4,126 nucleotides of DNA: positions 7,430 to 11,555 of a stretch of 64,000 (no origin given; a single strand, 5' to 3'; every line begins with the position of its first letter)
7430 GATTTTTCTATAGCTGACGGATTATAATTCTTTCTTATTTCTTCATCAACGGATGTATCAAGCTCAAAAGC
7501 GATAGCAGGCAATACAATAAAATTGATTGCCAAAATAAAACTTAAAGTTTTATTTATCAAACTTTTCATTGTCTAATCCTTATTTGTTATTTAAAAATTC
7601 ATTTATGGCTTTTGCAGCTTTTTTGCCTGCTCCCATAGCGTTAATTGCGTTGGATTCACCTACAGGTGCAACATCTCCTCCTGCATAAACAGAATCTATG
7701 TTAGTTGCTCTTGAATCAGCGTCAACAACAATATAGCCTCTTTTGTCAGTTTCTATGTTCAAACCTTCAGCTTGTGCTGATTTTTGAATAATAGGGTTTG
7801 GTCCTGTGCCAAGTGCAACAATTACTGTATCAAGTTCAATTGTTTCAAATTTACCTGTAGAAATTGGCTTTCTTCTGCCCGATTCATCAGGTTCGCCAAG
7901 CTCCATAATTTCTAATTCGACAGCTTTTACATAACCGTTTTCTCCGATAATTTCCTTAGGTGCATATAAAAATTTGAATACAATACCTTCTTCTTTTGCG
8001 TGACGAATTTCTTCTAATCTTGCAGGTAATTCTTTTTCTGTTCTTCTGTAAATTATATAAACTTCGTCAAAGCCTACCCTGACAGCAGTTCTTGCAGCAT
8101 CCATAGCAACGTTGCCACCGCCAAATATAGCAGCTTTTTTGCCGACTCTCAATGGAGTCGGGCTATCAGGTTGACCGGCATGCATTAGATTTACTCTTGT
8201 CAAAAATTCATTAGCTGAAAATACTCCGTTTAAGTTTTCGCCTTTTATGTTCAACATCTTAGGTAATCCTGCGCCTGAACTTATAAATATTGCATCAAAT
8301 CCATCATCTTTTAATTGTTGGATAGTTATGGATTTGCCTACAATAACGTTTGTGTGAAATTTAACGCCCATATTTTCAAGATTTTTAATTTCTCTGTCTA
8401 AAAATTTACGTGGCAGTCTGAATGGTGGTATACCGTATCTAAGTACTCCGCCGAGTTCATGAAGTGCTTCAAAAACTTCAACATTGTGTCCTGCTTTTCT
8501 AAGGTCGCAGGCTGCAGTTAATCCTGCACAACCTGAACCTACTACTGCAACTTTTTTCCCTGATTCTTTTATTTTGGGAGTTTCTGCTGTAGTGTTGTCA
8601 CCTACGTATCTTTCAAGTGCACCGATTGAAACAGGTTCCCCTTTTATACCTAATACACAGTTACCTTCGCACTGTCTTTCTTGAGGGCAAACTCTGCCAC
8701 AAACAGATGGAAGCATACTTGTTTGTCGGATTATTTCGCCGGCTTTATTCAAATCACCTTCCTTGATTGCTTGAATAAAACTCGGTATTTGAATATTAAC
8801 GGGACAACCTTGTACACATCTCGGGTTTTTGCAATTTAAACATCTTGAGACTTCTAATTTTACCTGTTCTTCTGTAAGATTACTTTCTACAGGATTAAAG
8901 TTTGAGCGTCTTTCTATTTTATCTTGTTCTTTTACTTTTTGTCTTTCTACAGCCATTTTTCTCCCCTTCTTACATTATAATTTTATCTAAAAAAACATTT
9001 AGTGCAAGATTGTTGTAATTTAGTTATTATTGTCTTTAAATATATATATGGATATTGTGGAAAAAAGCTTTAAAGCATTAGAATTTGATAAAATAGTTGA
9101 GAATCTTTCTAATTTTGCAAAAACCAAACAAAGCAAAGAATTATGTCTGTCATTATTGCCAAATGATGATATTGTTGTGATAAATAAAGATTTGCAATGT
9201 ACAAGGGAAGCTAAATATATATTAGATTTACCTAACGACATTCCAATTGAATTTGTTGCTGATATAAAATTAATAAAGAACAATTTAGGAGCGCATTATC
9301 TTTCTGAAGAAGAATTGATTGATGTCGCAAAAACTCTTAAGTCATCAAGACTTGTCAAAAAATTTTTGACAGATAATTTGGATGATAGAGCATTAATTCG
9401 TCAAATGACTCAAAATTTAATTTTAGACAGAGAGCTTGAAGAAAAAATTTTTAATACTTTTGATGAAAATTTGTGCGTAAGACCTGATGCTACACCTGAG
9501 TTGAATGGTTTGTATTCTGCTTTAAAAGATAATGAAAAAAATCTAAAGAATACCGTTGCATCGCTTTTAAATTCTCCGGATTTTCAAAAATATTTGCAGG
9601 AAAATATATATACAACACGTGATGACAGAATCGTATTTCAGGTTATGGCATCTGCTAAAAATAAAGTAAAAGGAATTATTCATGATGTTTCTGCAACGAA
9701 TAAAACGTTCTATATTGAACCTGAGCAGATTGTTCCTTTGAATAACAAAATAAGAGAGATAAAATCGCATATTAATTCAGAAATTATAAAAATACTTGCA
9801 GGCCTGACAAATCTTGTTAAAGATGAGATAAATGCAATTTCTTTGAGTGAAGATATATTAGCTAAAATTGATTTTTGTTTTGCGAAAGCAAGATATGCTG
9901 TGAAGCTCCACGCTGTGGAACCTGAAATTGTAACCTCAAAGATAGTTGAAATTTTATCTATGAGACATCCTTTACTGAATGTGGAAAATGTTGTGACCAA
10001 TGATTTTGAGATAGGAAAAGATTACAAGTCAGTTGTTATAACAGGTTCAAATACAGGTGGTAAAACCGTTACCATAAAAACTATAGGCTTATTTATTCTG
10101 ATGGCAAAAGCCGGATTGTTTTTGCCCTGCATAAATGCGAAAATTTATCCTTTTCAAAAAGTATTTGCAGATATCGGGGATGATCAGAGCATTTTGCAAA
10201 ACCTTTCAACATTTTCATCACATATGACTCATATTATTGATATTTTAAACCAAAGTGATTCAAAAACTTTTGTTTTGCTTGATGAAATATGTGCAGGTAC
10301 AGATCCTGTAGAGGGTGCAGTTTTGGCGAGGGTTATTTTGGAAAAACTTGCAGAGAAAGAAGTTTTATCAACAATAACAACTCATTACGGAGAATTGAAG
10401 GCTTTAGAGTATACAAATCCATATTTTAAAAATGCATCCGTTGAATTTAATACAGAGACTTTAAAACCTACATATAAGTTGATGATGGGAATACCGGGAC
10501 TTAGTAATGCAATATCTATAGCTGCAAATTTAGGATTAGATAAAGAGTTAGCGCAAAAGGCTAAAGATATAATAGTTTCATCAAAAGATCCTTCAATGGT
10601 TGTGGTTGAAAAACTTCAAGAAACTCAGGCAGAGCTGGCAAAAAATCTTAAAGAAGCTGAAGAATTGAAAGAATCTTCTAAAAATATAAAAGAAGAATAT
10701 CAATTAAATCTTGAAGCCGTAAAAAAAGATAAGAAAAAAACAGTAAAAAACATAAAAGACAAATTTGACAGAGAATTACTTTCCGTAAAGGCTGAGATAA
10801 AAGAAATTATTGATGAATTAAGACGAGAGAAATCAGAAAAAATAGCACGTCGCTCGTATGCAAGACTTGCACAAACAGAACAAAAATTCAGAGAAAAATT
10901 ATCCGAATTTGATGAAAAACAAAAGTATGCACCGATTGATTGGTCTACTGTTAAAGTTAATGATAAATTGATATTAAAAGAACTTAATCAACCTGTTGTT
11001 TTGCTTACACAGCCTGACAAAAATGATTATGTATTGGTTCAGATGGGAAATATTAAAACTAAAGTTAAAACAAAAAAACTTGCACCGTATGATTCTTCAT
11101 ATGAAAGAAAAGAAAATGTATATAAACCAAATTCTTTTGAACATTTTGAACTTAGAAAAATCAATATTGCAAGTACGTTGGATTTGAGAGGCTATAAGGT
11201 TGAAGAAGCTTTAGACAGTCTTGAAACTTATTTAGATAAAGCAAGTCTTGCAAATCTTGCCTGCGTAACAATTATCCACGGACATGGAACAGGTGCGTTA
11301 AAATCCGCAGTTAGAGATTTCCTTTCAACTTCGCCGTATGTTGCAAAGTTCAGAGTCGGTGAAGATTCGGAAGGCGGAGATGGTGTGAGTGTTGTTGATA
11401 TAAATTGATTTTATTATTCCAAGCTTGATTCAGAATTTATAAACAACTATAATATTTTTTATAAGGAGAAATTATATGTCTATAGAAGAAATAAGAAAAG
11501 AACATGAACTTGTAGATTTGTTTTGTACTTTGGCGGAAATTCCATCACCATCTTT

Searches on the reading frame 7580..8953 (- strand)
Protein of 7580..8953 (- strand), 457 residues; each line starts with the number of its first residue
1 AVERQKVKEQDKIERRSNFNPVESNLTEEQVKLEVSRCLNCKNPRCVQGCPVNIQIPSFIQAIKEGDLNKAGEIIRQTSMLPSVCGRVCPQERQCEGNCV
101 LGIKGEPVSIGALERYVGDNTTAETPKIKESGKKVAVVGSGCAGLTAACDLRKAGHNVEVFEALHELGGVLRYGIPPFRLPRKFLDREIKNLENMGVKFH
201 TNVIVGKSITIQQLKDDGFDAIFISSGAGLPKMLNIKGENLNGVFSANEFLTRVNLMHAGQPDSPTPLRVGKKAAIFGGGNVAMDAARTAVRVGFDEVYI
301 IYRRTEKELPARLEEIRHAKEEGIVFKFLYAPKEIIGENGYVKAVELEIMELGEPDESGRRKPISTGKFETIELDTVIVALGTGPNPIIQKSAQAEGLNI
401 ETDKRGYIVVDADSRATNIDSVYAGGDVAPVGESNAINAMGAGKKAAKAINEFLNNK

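Call 42: search_protein_families(library=pfam, proteins=[window:7580-8953:-], max_evalue=0.00001)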
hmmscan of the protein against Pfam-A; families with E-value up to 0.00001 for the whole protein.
window:7580-8953:- (457 aa): 6 families
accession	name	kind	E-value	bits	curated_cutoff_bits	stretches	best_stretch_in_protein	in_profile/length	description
PF07992.20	Pyr_redox_2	-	4.6e-42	144.9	26.1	2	133-443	1-291/291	Pyridine nucleotide-disulphide oxidoreductase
PF14691.11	Fer4_20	-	2.5e-41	140.5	25.8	1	15-123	1-110/113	Dihydroprymidine dehydrogenase domain II, 4Fe-4S cluster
PF00070.33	Pyr_redox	-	1.6e-09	38.6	22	0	134-167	1-34/82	Pyridine nucleotide-disulphide oxidoreductase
PF13450.12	NAD_binding_8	-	1e-08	35.7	21.9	1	137-171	1-35/68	NAD(P)-binding Rossmann-like domain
PF13738.12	Pyr_redox_3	-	3.9e-08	33.3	30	0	257-426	151-305/305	Pyridine nucleotide-disulphide oxidoreductase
PF01266.30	DAO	-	6.9e-07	29.5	27.9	0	134-168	1-35/353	FAD dependent oxidoreductase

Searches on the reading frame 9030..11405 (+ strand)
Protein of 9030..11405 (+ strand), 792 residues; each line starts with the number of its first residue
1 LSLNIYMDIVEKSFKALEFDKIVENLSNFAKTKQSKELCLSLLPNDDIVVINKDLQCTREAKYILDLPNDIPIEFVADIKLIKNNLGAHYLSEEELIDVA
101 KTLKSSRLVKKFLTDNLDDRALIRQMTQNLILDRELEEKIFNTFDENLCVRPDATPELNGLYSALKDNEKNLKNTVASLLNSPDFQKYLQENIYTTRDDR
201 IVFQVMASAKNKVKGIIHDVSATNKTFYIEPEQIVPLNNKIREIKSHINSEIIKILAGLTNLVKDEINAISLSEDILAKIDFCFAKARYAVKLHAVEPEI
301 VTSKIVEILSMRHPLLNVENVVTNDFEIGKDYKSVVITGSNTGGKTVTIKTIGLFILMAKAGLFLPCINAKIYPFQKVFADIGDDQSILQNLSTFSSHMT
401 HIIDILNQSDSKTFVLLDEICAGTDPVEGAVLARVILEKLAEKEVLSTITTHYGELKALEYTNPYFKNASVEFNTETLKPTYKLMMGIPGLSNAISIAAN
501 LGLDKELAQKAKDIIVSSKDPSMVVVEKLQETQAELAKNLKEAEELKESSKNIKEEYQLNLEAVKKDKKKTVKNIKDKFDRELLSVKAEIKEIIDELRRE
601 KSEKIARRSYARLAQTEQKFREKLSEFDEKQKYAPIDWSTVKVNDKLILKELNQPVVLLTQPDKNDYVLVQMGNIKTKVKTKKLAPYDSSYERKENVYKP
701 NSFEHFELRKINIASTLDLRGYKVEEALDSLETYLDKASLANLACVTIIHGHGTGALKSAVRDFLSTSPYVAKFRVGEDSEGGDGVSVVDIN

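Call 42: search_protein_families(library=pfam, proteins=[window:9030-11405:+], max_evalue=0.00001)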
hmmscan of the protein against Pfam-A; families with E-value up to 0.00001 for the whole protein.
window:9030-11405:+ (792 aa): 3 families
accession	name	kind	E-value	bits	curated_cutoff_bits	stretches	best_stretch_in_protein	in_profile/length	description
PF00488.27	MutS_V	-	2.4e-32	112.9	30.2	1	335-515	1-184/188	MutS domain V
PF01713.27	Smr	-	1.1e-24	86.8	25.7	1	717-791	1-76/77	Smr domain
PF20297.4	MSSS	-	9e-07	28.9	26.8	1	643-684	1-42/42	MutS2 and Smr-associated SH3 domain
